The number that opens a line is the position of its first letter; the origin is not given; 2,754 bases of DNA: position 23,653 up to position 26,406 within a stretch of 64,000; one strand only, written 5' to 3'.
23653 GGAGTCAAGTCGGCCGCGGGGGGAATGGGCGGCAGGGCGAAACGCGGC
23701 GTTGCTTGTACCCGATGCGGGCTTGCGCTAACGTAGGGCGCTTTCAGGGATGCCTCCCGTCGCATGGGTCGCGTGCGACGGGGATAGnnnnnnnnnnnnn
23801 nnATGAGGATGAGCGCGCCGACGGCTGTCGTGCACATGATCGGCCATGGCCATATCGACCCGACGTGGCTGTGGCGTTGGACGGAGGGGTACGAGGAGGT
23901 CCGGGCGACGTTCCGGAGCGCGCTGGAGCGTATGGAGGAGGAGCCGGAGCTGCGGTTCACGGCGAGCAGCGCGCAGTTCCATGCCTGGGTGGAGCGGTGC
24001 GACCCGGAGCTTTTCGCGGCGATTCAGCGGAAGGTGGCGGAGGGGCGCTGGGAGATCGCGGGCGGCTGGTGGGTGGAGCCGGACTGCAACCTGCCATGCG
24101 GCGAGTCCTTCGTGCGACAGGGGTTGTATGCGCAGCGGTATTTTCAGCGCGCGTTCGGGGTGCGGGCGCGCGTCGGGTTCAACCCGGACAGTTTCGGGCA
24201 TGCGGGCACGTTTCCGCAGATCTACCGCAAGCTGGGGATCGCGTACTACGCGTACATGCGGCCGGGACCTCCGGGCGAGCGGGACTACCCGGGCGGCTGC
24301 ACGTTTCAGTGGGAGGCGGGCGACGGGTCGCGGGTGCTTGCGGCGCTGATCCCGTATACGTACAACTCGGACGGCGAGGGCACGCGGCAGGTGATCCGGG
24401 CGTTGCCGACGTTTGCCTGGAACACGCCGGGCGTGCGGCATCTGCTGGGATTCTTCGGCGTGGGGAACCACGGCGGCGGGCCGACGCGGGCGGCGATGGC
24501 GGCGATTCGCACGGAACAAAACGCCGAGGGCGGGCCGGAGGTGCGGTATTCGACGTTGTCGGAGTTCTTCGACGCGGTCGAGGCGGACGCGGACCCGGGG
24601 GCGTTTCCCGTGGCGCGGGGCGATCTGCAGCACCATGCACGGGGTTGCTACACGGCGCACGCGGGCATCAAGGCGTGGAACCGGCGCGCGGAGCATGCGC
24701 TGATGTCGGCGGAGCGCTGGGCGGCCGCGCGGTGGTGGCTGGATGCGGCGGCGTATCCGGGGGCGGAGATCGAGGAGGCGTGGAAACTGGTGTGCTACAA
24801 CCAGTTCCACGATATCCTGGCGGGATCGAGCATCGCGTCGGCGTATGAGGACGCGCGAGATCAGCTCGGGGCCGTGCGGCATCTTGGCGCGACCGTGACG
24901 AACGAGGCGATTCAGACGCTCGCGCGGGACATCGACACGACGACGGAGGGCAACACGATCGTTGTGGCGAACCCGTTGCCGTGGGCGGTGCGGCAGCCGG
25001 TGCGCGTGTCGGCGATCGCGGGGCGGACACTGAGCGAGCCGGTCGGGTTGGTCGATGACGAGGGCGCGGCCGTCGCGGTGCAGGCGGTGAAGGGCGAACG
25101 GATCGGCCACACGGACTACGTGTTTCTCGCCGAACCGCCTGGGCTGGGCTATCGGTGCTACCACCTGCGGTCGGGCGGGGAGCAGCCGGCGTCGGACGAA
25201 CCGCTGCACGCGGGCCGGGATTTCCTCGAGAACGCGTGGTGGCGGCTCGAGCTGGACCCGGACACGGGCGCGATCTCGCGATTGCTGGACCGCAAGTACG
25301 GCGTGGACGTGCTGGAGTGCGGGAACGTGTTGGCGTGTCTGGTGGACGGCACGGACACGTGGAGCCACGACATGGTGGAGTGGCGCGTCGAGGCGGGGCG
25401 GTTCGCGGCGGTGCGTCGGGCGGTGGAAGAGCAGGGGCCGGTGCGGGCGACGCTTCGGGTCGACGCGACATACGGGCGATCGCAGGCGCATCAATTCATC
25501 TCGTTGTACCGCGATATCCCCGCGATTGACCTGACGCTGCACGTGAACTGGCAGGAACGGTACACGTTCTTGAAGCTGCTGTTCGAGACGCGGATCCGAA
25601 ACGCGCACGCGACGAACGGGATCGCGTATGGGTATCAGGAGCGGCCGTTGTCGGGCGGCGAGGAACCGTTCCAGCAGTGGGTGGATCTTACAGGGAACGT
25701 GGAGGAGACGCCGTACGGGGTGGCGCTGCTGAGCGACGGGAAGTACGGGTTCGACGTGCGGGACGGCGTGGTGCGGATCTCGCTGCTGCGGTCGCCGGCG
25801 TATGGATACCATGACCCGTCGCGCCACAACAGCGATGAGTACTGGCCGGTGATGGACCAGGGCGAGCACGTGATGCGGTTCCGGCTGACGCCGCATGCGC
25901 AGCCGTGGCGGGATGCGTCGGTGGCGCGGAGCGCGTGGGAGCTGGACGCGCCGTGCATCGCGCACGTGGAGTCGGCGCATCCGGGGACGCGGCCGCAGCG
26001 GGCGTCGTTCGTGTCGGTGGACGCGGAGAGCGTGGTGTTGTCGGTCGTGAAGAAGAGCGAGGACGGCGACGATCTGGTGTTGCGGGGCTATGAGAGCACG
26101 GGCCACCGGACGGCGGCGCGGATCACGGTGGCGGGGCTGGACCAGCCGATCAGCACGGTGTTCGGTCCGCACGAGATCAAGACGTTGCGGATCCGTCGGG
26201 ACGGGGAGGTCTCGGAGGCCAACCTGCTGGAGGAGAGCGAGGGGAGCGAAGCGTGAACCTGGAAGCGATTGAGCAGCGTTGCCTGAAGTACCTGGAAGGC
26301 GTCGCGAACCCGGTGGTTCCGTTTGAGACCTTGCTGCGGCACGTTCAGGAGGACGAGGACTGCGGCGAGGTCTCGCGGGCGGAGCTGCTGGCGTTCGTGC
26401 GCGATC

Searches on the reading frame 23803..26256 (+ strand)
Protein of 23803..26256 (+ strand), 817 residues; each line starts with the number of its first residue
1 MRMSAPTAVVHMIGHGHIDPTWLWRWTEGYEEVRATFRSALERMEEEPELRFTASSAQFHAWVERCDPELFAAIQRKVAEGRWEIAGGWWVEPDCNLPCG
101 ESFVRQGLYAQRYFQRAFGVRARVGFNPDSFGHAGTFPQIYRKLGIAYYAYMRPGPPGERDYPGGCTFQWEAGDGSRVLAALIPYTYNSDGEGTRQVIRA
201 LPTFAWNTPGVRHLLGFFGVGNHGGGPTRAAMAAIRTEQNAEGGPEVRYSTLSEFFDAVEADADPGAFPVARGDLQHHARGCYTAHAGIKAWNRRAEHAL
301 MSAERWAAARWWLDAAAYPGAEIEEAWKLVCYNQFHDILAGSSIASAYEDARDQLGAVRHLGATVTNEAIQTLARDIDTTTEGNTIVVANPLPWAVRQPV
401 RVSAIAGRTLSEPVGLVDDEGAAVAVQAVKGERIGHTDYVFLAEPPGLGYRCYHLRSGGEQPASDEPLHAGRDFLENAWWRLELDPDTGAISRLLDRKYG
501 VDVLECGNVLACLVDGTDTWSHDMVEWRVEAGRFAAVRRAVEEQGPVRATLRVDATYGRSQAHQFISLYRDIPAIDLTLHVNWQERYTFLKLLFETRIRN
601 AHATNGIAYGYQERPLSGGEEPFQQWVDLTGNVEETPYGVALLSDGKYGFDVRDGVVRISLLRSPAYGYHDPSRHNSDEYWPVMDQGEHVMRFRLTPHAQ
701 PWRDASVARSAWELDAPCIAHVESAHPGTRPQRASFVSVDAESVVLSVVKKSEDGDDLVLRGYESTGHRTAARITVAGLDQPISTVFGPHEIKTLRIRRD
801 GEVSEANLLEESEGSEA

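Call 3: search_protein_families(library=pfam, proteins=[window:23803-26256:+], max_evalue=0.01)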
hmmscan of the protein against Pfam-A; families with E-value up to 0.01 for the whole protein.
window:23803-26256:+ (817 aa): 4 families
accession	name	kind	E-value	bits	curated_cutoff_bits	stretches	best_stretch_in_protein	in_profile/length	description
PF01074.27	Glyco_hydro_38N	-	1.1e-66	225.5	25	1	10-268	2-258/270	Glycosyl hydrolases family 38 N-terminal domain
PF07748.19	Glyco_hydro_38C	-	3e-32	113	25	1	475-667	1-202/206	Glycosyl hydrolases family 38 C-terminal domain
PF09261.16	Alpha-mann_mid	-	1.1e-21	77.1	31.1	1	280-373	4-96/96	Alpha mannosidase middle domain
PF17677.7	Glyco_hydro38C2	-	1.4e-08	35.2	22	1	744-813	2-51/72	Glycosyl hydrolases family 38 C-terminal beta sandwich domain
